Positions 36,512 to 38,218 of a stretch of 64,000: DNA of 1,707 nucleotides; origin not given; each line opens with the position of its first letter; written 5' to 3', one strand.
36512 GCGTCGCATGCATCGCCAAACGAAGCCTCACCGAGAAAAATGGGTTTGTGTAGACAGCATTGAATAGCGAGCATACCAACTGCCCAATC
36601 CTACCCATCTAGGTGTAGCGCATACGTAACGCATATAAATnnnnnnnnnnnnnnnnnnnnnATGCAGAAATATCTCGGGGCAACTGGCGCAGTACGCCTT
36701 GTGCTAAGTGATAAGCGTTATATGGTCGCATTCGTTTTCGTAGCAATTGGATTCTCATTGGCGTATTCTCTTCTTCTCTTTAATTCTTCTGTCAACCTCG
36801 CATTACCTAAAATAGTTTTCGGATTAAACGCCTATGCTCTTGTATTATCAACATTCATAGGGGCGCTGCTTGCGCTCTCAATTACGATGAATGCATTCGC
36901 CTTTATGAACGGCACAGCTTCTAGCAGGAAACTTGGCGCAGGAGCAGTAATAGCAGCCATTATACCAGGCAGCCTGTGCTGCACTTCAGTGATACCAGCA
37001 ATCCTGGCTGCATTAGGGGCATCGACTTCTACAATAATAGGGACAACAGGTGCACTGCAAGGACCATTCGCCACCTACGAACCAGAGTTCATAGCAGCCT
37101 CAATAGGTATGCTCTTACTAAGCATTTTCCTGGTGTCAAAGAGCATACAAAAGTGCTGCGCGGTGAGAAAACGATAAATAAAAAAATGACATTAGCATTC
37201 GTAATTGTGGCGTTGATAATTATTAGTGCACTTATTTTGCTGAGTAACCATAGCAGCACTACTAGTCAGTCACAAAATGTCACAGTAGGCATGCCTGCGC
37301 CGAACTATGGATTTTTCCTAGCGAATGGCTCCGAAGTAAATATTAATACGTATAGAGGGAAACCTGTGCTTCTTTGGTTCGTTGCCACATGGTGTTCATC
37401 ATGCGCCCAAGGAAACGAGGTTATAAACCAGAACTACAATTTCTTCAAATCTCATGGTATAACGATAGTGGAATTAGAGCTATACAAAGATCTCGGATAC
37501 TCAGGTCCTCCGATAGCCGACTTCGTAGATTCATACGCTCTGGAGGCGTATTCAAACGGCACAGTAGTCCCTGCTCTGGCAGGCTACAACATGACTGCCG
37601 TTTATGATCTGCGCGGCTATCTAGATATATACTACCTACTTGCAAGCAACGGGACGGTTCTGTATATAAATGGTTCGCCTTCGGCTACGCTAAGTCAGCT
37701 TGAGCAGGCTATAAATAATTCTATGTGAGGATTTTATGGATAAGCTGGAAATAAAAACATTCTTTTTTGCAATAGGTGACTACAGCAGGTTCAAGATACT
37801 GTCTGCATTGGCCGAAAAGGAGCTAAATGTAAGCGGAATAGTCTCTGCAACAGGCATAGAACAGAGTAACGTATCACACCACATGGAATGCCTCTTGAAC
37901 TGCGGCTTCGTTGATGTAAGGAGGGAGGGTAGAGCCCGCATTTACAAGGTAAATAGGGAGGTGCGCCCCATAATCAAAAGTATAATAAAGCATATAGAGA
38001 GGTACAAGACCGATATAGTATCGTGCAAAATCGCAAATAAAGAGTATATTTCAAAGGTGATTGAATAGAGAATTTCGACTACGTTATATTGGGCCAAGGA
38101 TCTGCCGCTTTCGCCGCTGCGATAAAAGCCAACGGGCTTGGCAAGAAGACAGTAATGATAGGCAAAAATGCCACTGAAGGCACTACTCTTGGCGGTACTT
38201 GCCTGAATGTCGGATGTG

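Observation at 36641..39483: Candidate non-canonical archaeal mer system: vicinal-Cys 4-TM protein + exported CxxC thioredoxin-fold protein + ArsR-type regulator + MerA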

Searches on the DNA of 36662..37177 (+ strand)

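Call 39: search_dna_similar(query=L033:5432-6531:+, collection=plasmids, mode=distant, max_rows=10, max_evalue=0.001)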
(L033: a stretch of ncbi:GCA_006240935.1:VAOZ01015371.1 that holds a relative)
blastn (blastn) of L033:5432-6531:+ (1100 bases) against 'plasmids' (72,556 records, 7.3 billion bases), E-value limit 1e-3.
No match.

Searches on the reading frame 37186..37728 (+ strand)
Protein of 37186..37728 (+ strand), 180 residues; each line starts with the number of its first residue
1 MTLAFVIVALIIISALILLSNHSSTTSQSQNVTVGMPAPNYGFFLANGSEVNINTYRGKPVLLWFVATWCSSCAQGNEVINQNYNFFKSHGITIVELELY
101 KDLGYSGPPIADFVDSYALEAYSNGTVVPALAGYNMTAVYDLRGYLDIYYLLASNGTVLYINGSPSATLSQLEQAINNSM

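Call 3: search_protein_families(library=pfam, proteins=[window:37186-37728:+], max_evalue=0.1)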
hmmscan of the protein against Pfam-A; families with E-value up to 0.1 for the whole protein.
window:37186-37728:+ (180 aa): 8 families
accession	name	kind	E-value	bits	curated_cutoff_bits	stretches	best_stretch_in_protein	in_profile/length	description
PF00578.27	AhpC-TSA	-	1.2e-07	32.2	26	1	34-96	1-64/124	AhpC/TSA family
PF08534.16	Redoxin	-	4.8e-07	30.1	26.6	1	34-96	2-67/148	Redoxin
PF13905.12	Thioredoxin_8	-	0.0002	22.1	27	1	58-101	1-45/94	Thioredoxin-like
PF00255.25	GSHPx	-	0.00075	19.5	27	1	46-95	9-57/108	Glutathione peroxidase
PF13098.12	Thioredoxin_2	-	0.0072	17.1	27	1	57-86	4-33/104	Thioredoxin-like domain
PF10717.14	ODV-E18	-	0.011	16.1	28.1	1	6-44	30-66/87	Occlusion-derived virus envelope protein ODV-E18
PF00085.26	Thioredoxin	-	0.016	15.6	23.5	1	58-98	18-57/103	Thioredoxin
PF13899.12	Thioredoxin_7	-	0.038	14.6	27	1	57-81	16-40/83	Thioredoxin-like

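Call 4: search_protein_families(library=ncbifam, proteins=[window:37186-37728:+], max_evalue=0.1)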
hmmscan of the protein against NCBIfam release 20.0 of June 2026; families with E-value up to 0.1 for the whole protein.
window:37186-37728:+ (180 aa): 9 families
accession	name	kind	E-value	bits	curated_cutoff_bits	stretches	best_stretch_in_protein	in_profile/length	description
NF002854.0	PRK03147.1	subfamily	1.2e-15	57.8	170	1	6-160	10-154/176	thiol-disulfide oxidoreductase ResA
NF011941.0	PRK15412.1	equivalog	1.8e-05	24.3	359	1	7-121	11-127/185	thiol:disulfide interchange protein DsbE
NF047696.1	ThlDiSintTplARhiz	equivalog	0.00017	21.4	230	1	38-78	77-117/219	thiol:disulfide interchange protein TlpA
TIGR00385.1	dsbE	subfamily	0.00039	20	123.15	1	15-102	16-102/173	DsbE family thiol:disulfide interchange protein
NF041202.1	StoA_CxxC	exception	0.0053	16.6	210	1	9-101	11-94/163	endospore biogenesis thiol-disulfide oxidoreductase StoA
NF006960.0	PRK09437.1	equivalog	0.014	15.3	140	1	32-96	4-69/156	thioredoxin-dependent thiol peroxidase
NF045694.1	seleno_TsoB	exception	0.015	13.4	805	1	55-90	471-506/572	rhodanese/DsbD fusion-like selenoprotein TsoB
NF041054.1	WAxxUGC_long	equivalog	0.048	12.9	300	1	36-98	82-143/354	ResA-like WAxxUGC motif-containing protein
TIGR01068.1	thioredoxin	equivalog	0.096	12.9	96.8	0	57-82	12-38/101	thioredoxin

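Call 40: search_dna_similar(query=window:37270-37728:+, collection=plasmids, mode=protein, max_rows=15, max_evalue=0.001)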
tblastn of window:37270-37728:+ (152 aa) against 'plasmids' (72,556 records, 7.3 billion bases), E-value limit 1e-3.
Records with a match: 37; places in all: 39; records where one place covers at least 80% of the query: 19.
Best place of each record, by identity: <60% 37.
By first word of the organism name: Planococcus 5; Bacillus 4; Cytobacillus 4; Candidatus 3; Acidiphilium 2; Halorussus 2; Hymenobacter 2; Peribacillus 1; Paenibacillus 1; Chondrinema 1; and 12 more.
By predicted mobility (MOB-suite, as given by PLSDB): non-mobilizable 32; mobilizable 3; conjugative 2.
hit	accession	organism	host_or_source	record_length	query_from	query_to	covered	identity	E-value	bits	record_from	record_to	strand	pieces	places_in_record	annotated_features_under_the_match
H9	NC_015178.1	Acidiphilium multivorum AIU301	-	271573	8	148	93%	32.6%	2e-16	82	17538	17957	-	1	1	redoxin domain-containing protein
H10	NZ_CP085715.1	Peribacillus asahii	single cell,soil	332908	4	152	98%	29.1%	3e-6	52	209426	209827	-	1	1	thiol-disulfide oxidoreductase ResA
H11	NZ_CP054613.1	Paenibacillus cellulosilyticus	cell culture,soil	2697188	2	150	98%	28.3%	3e-6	52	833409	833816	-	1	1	none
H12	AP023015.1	Bacillus cereus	-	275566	4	152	98%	27.8%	6e-5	49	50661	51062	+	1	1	thiol-disulfide oxidoreductase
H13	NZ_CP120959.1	Bacillus cereus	Moschus berezovskii,liver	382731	4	152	98%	27.8%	6e-5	49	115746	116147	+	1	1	resA: thiol-disulfide oxidoreductase ResA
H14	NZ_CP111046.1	Chondrinema litorale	Seaweed,red alga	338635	1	151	99%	27.0%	4e-4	47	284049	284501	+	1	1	TlpA disulfide reductase family protein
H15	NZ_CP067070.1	Bacillus sp. HNR-4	rice,cell culture,seed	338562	2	149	97%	27.0%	2e-5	50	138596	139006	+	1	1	thiol-disulfide oxidoreductase ResA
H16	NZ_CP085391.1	Cytobacillus firmus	single cell,soil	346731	4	136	88%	29.4%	8e-6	51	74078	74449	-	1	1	thiol-disulfide oxidoreductase ResA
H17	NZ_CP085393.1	Cytobacillus oceanisediminis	single cell,soil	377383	4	136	88%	29.4%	8e-6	51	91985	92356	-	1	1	thiol-disulfide oxidoreductase ResA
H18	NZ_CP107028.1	Cytobacillus firmus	whole organism,soil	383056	4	136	88%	29.4%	8e-6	51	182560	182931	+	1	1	thiol-disulfide oxidoreductase ResA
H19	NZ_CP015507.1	Cytobacillus oceanisediminis 2691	seawater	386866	4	136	88%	29.4%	8e-6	51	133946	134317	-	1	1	thiol-disulfide oxidoreductase ResA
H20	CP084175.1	Acidithiobacillus ferrooxidans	cell culture,River sediment polluted by ...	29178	16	148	88%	29.3%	2e-14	76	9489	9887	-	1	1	redoxin family protein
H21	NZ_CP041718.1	Acidiphilium multivorum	Cell culture,activated sludge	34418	16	148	88%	29.3%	2e-14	76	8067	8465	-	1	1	redoxin family protein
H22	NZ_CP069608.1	Priestia megaterium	Homo sapiens,Pure culture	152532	2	143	93%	26.7%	8e-6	51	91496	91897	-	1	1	thiol-disulfide oxidoreductase ResA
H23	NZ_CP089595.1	Halobacterium zhouii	cell culture,sediment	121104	19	146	84%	28.1%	8e-12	69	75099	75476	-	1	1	DUF3105 domain-containing protein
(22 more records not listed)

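Call 41: get_annotated_region(hit=H9, flank=6000)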
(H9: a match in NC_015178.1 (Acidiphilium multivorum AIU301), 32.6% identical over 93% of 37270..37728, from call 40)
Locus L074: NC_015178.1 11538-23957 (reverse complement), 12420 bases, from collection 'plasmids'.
description: Acidiphilium multivorum AIU301 plasmid pACMV1, complete sequence
organism: Acidiphilium multivorum AIU301 (NCBI taxid 926570)
taxonomy: Bacteria; Pseudomonadota; Alphaproteobacteria; Rhodospirillales; Acetobacteraceae; Acidiphilium; Acidiphilium multivorum; Acidiphilium multivorum AIU301
host: -; source: -; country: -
typing (MOB-suite, as given by PLSDB): conjugative; replicon rep_cluster_748; relaxase MOBF; mating-pair formation MPF_T
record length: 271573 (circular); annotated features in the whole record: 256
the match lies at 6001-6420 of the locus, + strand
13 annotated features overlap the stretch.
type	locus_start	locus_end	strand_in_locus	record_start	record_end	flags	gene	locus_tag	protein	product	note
CDS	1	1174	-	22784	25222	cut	-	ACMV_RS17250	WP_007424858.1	DEAD/DEAH box helicase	-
CDS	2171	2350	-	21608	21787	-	-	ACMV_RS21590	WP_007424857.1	hypothetical protein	-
CDS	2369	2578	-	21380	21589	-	-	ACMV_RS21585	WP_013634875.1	IS110 family transposase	-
CDS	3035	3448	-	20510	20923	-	-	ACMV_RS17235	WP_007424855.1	helix-turn-helix domain-containing protein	-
CDS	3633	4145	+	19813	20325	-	-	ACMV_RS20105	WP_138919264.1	hypothetical protein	-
CDS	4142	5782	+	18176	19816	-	merA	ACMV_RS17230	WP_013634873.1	mercury(II) reductase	-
CDS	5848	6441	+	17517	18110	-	-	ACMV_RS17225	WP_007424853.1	redoxin domain-containing protein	-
CDS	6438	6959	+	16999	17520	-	-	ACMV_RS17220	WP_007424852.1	hypothetical protein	-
CDS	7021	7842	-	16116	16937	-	-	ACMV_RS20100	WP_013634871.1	winged helix-turn-helix domain-containing protein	GO:0000160 - phosphorelay signal transduction system [Evidence IEA]; GO:0006355 - regulation of DNA-templated ...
CDS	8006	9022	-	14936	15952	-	-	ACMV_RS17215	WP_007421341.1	IS1595-like element ISAcr1 family transposase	GO:0006313 - DNA transposition [Evidence IEA]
CDS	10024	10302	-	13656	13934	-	-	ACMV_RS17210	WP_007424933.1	type II toxin-antitoxin system RelE/ParE family toxin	GO:0030541 - plasmid partitioning [Evidence IEA]; GO:0051290 - protein heterotetramerization [Evidence IEA]; GO:0009432 ...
CDS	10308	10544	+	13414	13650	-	-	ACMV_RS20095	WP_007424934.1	hypothetical protein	-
CDS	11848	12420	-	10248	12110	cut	-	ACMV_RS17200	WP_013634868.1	EAL domain-containing protein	-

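Call 42: get_annotated_region(hit=H20, flank=6000)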
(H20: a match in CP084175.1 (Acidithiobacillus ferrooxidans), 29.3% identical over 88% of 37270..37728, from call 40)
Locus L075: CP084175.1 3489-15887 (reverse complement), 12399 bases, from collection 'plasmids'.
description: Acidithiobacillus ferrooxidans strain YQ-N3 plasmid unnamed3, complete sequence
organism: Acidithiobacillus ferrooxidans (NCBI taxid 920)
taxonomy: Bacteria; Pseudomonadota; Acidithiobacillia; Acidithiobacillales; Acidithiobacillaceae; Acidithiobacillus; Acidithiobacillus ferrooxidans
host: -; source: cell culture,River sediment polluted by acid mine drainage; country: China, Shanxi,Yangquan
typing (MOB-suite, as given by PLSDB): mobilizable; relaxase MOBQ
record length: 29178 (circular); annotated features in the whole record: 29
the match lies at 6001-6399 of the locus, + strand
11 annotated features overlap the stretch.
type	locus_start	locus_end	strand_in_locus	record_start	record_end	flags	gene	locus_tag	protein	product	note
CDS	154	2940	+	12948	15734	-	traA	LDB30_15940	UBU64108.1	Ti-type conjugative transfer relaxase TraA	-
CDS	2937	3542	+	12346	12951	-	-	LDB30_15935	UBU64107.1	hypothetical protein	-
CDS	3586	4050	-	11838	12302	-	-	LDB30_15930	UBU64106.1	helix-turn-helix domain-containing protein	-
CDS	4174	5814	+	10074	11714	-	merA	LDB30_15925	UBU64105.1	mercury(II) reductase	-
CDS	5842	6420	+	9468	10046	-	-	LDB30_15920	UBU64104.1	redoxin family protein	-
CDS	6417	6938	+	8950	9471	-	-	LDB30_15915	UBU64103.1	hypothetical protein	-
CDS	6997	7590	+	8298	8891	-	-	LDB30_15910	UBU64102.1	hypothetical protein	-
CDS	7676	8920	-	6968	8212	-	-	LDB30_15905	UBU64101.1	MFS transporter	-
CDS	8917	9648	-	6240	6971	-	-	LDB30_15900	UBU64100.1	MBL fold metallo-hydrolase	-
CDS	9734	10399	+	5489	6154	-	-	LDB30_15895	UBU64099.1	metalloregulator ArsR/SmtB family transcription factor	-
CDS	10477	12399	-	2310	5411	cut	-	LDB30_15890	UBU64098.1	efflux RND transporter permease subunit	-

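Call 73: search_solved_structures(query=A5, max_evalue=0.01, show_alignments=4)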
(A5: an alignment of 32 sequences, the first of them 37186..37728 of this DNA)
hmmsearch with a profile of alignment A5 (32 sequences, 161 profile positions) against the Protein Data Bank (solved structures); distinct sequences matched with E-value up to 0.01: 70 (the best 60 are shown).
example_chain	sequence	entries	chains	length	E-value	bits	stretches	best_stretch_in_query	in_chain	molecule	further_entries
3c71_A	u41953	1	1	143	2.9e-16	62.6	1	19-146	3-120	Thiol-disulfide oxidoreductase resA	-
2h1b_A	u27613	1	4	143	2.2e-15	59.8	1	19-146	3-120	Thiol-disulfide oxidoreductase resA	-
1st9_A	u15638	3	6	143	2.3e-15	59.7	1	19-146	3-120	Thiol-disulfide oxidoreductase resA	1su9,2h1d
2f9s_A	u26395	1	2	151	2.8e-15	59.4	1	19-146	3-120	Thiol-disulfide oxidoreductase resA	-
3c73_A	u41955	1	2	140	6.8e-15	58.2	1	21-146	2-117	Thiol-disulfide oxidoreductase resA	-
4nmu_A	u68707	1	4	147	6.3e-14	55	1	10-102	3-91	Thiol-disulfide oxidoreductase ResA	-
2h19_A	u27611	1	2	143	2.9e-13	52.9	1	19-146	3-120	Thiol-disulfide oxidoreductase resA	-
2h1a_A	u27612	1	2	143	2.9e-13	52.9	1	19-146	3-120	Thiol-disulfide oxidoreductase resA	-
2yp6_A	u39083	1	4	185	8.4e-13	51.3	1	5-145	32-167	THIOREDOXIN FAMILY PROTEIN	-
4hqz_A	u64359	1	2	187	8.7e-13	51.3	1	5-145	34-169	Thioredoxin family protein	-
3hdc_A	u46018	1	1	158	1.8e-12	50.2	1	9-89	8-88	Thioredoxin family protein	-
3ha9_A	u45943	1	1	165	3.4e-12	49.4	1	25-154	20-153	uncharacterized Thioredoxin-like protein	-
2ls5_A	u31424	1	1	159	2.9e-11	46.3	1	16-73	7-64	Uncharacterized protein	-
2h1g_A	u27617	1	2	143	3.6e-11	46.1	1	19-146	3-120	Thiol-disulfide oxidoreductase resA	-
3kcm_A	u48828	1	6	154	2.3e-09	40.2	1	19-72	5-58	Thioredoxin family protein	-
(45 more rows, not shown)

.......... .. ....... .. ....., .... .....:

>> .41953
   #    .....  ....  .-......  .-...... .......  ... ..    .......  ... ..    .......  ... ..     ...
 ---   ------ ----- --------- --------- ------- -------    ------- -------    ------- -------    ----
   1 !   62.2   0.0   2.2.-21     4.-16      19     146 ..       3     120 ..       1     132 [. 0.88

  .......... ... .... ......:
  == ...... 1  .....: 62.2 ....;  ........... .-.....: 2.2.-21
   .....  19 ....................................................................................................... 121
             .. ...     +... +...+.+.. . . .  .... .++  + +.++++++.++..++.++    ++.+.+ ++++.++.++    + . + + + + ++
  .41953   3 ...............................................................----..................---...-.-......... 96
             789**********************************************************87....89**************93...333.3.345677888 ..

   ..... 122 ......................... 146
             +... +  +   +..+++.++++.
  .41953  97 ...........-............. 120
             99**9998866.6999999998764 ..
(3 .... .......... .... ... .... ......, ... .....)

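Call 78: predict_structure(protein=window:37186-37728:+)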
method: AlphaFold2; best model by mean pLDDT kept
length: 180 residues; sequences in the alignment: 1
mean_pLDDT: 46.2   pTM: 0.34
mean pLDDT of the five models: 46.2, 41.4, 39.5, 39.0, 37.8
residues with pLDDT >= 90: 8; 70-90: 10; 50-70: 38; < 50: 124
segments of 3 or more residues with pLDDT < 50: 23-48, 65-77, 96-180
pLDDT, mean of each block of 10 residues (from residue 1): 87 83 44 26 46 59 47 47 58 52 35 34 28 30 34 42 40 39
secondary structure, 60 per line:
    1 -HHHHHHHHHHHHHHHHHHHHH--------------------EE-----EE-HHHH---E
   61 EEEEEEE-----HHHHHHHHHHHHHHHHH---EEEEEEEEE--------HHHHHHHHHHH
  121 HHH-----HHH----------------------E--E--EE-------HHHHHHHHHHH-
elements in order: H2-22 H53-56 E60-67 H73-89 E93-101 H110-123 H169-179

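Call 85: search_protein_families(library=ncbifam, proteins=[L074:3633-4145:+], max_evalue=1)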
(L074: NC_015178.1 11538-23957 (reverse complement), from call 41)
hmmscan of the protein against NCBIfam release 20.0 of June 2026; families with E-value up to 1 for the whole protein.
L074:3633-4145:+ (170 aa): 0 families

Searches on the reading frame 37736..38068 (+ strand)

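Call 3: search_protein_families(library=pfam, proteins=[window:37736-38068:+], max_evalue=0.1)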
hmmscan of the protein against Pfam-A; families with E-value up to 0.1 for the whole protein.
window:37736-38068:+ (110 aa): 9 families
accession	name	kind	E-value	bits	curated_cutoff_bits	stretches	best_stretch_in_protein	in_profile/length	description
PF01022.26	HTH_5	-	1.3e-14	54.2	22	1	17-60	3-46/47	Bacterial regulatory protein, arsR family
PF01978.25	TrmB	-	1.5e-05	25.2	25.6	1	25-71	18-63/68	Sugar-specific transcriptional regulator TrmB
PF12840.13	HTH_20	-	0.00022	21.6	27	1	17-62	5-51/51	Helix-turn-helix domain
PF12802.13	MarR_2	-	0.00042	20.9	27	1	19-66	8-57/61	MarR family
PF09339.16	HTH_IclR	-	0.00066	19.8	22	1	19-60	6-49/52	IclR helix-turn-helix domain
PF13601.12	HTH_34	-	0.0043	17.6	27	1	18-68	2-53/80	Winged helix DNA-binding domain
PF24038.1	DUF7347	-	0.016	15.9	27.6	1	9-65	4-63/77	Domain of unknown function (DUF7347)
PF06163.17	DUF977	-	0.061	13.8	22.1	1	29-85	26-80/134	Bacterial protein of unknown function (DUF977)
PF25212.1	HVO_A0114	-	0.072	13.3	27.6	0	18-69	24-76/84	HVO_A0114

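Call 4: search_protein_families(library=ncbifam, proteins=[window:37736-38068:+], max_evalue=0.1)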
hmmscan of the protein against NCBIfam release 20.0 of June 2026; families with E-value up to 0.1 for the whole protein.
window:37736-38068:+ (110 aa): 14 families
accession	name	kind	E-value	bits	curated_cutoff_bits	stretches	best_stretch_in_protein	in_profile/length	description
NF033788.1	HTH_metalloreg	subfamily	6.2e-21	74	55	1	8-75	3-71/77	metalloregulator ArsR/SmtB family transcription factor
NF033789.1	repress_SdpR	subfamily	3.5e-10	39.7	100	1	10-76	2-68/79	autorepressor SdpR family transcription factor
NF045707.1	Dbac_1936_reg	equivalog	6.3e-09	35.8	115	1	12-96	13-94/99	ArsR/SmtB-type metalloregulator TsoR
NF047906.1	CdPbTransRegCmtR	equivalog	7.8e-09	35.4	150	1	12-73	17-78/104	Cd(II)/Pb(II)-sensing metalloregulatory transcriptional regulator CmtR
NF053755.1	MsvR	equivalog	1.2e-07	31.7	220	1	13-94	10-97/236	transcriptional factor MsvR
NF040642.1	sulf_sens_BigR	equivalog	2.9e-07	30.5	155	1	11-75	15-79/95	sulfite-sensing transcriptional repressor BigR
NF041413.1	ArsR_Rv2640c_fam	equivalog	4.4e-07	30.3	155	1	4-81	30-110/118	Rv2640c family ArsR-like transcriptional regulator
NF007528.0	PRK10141.1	subfamily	3.7e-05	23.5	97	1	8-99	8-100/117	metalloregulator ArsR/SmtB family transcription factor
NF053756.1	MreA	equivalog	8.1e-05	22.4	100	1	26-96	27-100/110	MreA family transcriptional regulator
NF052532.1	TransRegPagRBaca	equivalog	0.0043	17.1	170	1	15-80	26-92/99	transcriptional repressor PagR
NF053606.1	Sta1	subfamily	0.013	15.6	80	1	8-72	13-83/100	Sta1 family transcriptional regulator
NF053602.1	Phr_regulator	exception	0.013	15.1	320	1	13-76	9-77/191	heat shock transcription regulator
NF047392.1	TransRegTrmBHalo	equivalog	0.014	14.4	500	1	8-72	13-77/349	HTH-type sugar sensing transcriptional regulator TrmB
NF040939.2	trans_reg_lrs14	equivalog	0.025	14.6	90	1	9-68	15-75/103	Lrs14 family HTH-type transcriptional regulator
